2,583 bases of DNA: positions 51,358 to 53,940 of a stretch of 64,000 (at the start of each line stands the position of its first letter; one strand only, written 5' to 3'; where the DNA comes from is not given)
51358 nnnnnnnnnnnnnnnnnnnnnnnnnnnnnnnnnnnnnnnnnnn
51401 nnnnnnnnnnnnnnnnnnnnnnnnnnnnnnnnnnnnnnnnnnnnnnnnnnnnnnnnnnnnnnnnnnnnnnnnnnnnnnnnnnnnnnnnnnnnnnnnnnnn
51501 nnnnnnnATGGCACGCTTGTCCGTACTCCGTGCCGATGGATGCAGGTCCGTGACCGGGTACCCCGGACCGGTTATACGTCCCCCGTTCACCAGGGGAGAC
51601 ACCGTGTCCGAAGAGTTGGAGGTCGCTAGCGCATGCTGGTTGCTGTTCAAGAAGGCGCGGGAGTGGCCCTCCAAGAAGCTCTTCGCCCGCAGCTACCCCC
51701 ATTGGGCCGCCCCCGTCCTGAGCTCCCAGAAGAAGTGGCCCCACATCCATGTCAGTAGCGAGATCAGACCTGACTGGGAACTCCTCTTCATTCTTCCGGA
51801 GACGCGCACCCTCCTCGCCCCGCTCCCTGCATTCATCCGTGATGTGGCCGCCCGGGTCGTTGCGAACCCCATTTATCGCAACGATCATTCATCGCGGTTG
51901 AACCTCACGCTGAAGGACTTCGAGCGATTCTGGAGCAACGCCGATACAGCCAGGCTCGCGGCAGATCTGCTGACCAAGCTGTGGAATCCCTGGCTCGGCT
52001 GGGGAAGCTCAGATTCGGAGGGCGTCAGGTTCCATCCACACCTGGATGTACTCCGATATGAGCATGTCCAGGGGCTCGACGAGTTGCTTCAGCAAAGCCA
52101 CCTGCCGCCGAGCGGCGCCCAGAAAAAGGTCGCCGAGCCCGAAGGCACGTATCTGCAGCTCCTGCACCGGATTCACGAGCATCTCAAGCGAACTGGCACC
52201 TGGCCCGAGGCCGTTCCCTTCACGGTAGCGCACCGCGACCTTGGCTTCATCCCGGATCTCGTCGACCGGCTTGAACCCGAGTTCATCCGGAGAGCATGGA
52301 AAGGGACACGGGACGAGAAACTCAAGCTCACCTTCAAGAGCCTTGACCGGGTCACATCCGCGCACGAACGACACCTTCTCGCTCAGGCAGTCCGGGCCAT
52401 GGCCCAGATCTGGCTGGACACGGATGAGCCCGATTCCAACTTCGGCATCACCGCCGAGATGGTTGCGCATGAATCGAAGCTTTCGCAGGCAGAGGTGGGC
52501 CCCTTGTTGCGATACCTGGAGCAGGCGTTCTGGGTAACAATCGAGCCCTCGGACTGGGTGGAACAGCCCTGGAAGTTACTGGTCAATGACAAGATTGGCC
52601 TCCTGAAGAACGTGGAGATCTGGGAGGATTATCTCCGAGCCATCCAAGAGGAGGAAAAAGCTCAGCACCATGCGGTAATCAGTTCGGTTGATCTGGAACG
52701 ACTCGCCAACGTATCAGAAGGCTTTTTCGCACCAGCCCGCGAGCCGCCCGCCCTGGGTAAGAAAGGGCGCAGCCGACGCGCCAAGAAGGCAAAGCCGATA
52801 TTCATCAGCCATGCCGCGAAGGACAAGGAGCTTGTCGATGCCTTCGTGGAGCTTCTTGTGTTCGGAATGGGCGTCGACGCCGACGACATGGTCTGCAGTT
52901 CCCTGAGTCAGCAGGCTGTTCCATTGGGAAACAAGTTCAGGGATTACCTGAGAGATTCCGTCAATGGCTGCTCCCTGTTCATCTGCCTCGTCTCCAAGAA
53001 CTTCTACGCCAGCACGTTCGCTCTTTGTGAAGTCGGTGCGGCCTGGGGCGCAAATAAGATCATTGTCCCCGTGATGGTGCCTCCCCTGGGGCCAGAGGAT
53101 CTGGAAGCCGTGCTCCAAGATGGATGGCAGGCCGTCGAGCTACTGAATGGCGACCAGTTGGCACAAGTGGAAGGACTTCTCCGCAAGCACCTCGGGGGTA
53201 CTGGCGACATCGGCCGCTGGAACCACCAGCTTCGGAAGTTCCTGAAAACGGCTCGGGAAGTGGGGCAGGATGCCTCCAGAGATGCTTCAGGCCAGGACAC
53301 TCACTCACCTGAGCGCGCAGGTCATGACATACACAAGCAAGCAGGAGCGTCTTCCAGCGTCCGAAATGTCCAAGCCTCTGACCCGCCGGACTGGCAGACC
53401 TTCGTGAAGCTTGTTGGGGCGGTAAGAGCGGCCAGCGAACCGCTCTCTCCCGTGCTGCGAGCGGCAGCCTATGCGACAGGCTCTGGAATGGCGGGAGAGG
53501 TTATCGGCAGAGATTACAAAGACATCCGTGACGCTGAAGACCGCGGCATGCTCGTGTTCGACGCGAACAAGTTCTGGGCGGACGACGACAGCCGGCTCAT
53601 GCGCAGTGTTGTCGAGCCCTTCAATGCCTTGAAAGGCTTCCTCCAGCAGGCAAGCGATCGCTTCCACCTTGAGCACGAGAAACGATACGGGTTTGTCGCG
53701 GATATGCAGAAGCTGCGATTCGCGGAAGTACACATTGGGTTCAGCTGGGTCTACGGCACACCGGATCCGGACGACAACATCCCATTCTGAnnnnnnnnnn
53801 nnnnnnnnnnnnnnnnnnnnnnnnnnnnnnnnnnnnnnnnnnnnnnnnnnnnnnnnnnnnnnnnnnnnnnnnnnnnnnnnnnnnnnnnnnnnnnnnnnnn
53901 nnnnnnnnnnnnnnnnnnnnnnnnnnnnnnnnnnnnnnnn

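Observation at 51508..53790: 760-aa protein with a central TIR_2-like domain flanked by two large unknown domains, first gene after the tRNA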

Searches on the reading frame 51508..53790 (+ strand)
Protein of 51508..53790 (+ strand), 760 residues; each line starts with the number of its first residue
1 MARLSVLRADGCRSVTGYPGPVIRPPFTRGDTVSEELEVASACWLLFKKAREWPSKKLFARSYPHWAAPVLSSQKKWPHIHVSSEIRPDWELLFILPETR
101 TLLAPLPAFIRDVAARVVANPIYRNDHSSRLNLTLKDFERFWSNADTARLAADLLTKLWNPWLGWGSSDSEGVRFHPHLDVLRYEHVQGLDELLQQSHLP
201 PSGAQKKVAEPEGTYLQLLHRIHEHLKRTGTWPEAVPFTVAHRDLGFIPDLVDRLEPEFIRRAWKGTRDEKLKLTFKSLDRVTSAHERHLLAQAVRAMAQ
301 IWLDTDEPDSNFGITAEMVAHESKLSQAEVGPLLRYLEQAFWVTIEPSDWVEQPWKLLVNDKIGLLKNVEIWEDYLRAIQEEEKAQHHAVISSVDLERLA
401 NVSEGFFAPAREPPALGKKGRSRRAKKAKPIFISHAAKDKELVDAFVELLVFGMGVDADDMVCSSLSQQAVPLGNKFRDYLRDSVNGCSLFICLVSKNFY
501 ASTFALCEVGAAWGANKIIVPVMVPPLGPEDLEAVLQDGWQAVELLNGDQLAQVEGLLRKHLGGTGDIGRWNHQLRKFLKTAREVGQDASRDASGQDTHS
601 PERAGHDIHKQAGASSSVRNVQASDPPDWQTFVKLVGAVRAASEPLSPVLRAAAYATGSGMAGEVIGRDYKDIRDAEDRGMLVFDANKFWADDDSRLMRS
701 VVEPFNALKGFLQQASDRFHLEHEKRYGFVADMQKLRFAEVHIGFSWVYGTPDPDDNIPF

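Call 4: search_protein_families(library=pfam, proteins=[window:51508-53790:+], max_evalue=1)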
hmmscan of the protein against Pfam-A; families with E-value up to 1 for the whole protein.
window:51508-53790:+ (760 aa): 1 family
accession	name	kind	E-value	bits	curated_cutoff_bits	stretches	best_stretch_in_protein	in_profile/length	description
PF13676.11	TIR_2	-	2.4e-09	38.1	28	1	431-555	1-119/122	TIR domain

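Call 5: search_protein_families(library=padloc, proteins=[window:51508-53790:+], max_evalue=1)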
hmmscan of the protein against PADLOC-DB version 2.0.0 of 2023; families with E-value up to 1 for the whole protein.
window:51508-53790:+ (760 aa): 5 families
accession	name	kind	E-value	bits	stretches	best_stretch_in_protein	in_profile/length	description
PDLC03825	spbK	-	1.7e-28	98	1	422-583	141-306/308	-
PDLC00436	ThsB1|ThsB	-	7e-06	23.7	1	424-526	31-129/183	TIR-like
PDLC00418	ThsB1|ThsB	-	0.0005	17.9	1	427-524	3-100/155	TIR-like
PDLC00422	ThsB1|ThsB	-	0.0083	13.6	1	421-517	33-128/194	TIR-like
PDLC05062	PDC-S66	-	0.013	13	1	417-450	137-171/282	-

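Call 6: search_protein_families(library=ncbifam, proteins=[window:51508-53790:+], max_evalue=1)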
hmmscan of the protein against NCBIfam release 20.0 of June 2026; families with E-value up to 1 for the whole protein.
window:51508-53790:+ (760 aa): 0 families

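Call 7: find_homologous_proteins(query=window:51508-53787:+, max_evalue=0.001)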
Query window:51508-53787:+ (760 aa): 5 proteins with E <= 0.001 among 8000 candidates.
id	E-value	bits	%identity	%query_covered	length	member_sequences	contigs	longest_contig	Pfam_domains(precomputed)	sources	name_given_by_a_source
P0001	0.0e+0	1685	100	96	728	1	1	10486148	PF13676.12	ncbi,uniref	ncbi:toll/interleukin-1 receptor domain-containing protein [Corallococcus exiguus]|uniref:toll/inter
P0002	1.4e-238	812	79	58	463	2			PF13676.12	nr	nr:toll/interleukin-1 receptor domain-containing protein [Corallococcus exercitus]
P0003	5.9e-157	542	46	79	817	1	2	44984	PF13676.12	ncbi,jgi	jgi:hypothetical protein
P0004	9.3e-10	56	33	19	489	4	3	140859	PF13676.12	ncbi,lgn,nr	ncbi:toll/interleukin-1 receptor domain-containing protein [Bacillus cereus]|nr:toll/interleukin-1 r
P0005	3.7e-4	37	23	27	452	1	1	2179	PF13676.12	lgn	-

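Call 12: search_protein_families(library=pfam, proteins=[P0003], max_evalue=10)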
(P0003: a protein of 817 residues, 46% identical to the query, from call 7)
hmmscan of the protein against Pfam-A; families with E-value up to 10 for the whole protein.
P0003 (817 aa): 2 families
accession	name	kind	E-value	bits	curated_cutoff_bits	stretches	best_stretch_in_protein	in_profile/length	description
PF13676.11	TIR_2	-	1e-10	42.6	28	1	397-511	1-109/122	TIR domain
PF01582.25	TIR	-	0.3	11.3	21.3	1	435-482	37-84/179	TIR domain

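Call 13: search_solved_structures(query=window:51604-53787:+, max_evalue=1, show_alignments=2)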
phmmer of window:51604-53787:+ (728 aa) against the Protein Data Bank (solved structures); distinct sequences matched with E-value up to 1: 1.
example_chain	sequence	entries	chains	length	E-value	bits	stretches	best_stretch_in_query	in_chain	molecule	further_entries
9phb_G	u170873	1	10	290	5.4e-11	44.9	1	394-510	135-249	SpbK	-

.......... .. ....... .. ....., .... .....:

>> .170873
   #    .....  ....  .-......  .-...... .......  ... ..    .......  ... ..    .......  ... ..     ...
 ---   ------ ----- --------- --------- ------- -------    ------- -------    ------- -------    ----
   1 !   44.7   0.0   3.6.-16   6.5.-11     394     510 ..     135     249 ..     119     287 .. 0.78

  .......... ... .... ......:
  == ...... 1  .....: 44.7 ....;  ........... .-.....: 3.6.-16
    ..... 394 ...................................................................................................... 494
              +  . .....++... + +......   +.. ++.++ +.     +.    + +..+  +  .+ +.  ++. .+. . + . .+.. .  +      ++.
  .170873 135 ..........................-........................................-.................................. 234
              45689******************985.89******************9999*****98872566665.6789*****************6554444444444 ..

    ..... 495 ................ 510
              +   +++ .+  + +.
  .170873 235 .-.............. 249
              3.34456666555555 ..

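Call 29: search_protein_families(library=pfam, alignment_id=A2, max_evalue=0.001)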
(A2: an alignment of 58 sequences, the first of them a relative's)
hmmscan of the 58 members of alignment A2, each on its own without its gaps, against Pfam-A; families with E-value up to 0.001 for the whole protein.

A. member 1, P0001 (728 aa): 1 family
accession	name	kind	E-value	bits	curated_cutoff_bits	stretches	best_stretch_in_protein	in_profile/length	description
PF13676.11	TIR_2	-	2.2e-09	38.3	28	1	399-523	1-119/122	TIR domain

B. families by the number of members that match (of 58 scanned): 37 families (the first 25 are shown)
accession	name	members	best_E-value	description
PF13676.11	TIR_2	14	1.3e-22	TIR domain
PF00069.31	Pkinase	13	3.3e-47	Protein kinase domain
PF07714.23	PK_Tyr_Ser-Thr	13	1.2e-31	Protein tyrosine and serine/threonine kinase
PF03109.22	ABC1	8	1.4e-07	ABC1 atypical kinase-like domain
PF09509.15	Hypoth_Ymh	7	6.7e-31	Protein of unknown function (Hypoth_ymh)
PF01582.25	TIR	7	3.5e-11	TIR domain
PF01636.29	APH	7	2.1e-09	Phosphotransferase enzyme family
PF10137.14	CAP12-PCTIR_TIR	4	1.5e-24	CAP12/Pycsar effector protein, TIR domain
PF06293.20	Kdo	3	2.9e-07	Lipopolysaccharide kinase (Kdo/WaaP) family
PF17667.7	Pkinase_fungal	3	3.1e-06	Fungal protein kinase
PF01048.26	PNP_UDP_1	2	2.6e-12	Phosphorylase superfamily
PF18860.6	AbiJ_NTD3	1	1e-46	AbiJ N-terminal domain 3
PF04326.19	SLFN_AlbA_2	1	1.7e-15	Schlafen, AlbA_2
PF05729.18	NACHT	1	2.2e-15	NACHT domain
PF00211.25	Guanylate_cyc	1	1.5e-14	Adenylate and Guanylate cyclase catalytic domain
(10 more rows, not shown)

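Call 30: search_protein_families(library=padloc, alignment_id=A2, max_evalue=0.001)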
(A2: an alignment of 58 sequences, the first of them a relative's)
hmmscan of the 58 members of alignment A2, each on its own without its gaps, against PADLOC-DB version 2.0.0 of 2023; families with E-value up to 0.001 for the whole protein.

A. member 1, P0001 (728 aa): 3 families
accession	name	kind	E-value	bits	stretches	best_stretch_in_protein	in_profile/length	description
PDLC03825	spbK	-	1.6e-28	98.1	1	390-551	141-306/308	-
PDLC00436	ThsB1|ThsB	-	6.4e-06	23.8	1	392-494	31-129/183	TIR-like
PDLC00418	ThsB1|ThsB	-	0.00047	18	1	395-492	3-100/155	TIR-like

B. families by the number of members that match (of 58 scanned): 86 families (the first 25 are shown)
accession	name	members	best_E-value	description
PDLC04042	PD-T4-6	13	1.7e-81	-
PDLC04061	PD-T4-6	13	1.5e-77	-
PDLC04053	PD-T4-6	13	7.1e-74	-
PDLC04039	PD-T4-6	13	5.6e-69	-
PDLC04043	PD-T4-6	13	1.4e-66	-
PDLC04041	PD-T4-6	13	9.6e-66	-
PDLC04060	PD-T4-6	13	1e-63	-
PDLC04057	PD-T4-6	13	8.9e-63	-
PDLC04138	mad6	13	3e-62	mads_6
PDLC04054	PD-T4-6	13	7.4e-62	-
PDLC04047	PD-T4-6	13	2e-59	-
PDLC04052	PD-T4-6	13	1.5e-58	-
PDLC04040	PD-T4-6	13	1.5e-57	-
PDLC01088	C3a189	13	3.3e-57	kinase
PDLC04048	PD-T4-6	13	2.2e-52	-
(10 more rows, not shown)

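Call 45: find_encoding_contigs(protein=P0003, flank=8000, max_places=4)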
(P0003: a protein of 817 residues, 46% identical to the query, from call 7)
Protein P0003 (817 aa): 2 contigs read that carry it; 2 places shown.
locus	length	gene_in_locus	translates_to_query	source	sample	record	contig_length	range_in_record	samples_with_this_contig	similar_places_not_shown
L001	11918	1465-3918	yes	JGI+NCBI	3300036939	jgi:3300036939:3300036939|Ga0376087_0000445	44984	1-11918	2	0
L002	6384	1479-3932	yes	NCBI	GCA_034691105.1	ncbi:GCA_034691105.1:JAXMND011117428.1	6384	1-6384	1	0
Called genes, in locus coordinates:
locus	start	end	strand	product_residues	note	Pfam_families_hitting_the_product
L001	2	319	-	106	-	?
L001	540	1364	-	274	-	PF05157:MshEN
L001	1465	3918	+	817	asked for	PF13676:TIR_2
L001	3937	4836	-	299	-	PF00561:Abhydrolase_1, PF12697:Abhydrolase_6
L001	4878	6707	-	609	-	PF08448:PAS_4, PF02518:HATPase_c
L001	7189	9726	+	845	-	-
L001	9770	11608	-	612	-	PF00933:Glyco_hydro_3, PF01915:Glyco_hydro_3_C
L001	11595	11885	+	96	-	-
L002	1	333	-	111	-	?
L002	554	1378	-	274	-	PF05157:MshEN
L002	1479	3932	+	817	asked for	PF13676:TIR_2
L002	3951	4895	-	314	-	PF00561:Abhydrolase_1, PF12697:Abhydrolase_6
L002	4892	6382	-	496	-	?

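Call 52: find_encoding_contigs(protein=window:51604-53787:+, flank=10000, max_places=4)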
Protein window:51604-53787:+ (728 aa): no gene with exactly this product is on record in the collection.

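Call 86: find_encoding_contigs(protein=P0002, flank=6000, max_places=3)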
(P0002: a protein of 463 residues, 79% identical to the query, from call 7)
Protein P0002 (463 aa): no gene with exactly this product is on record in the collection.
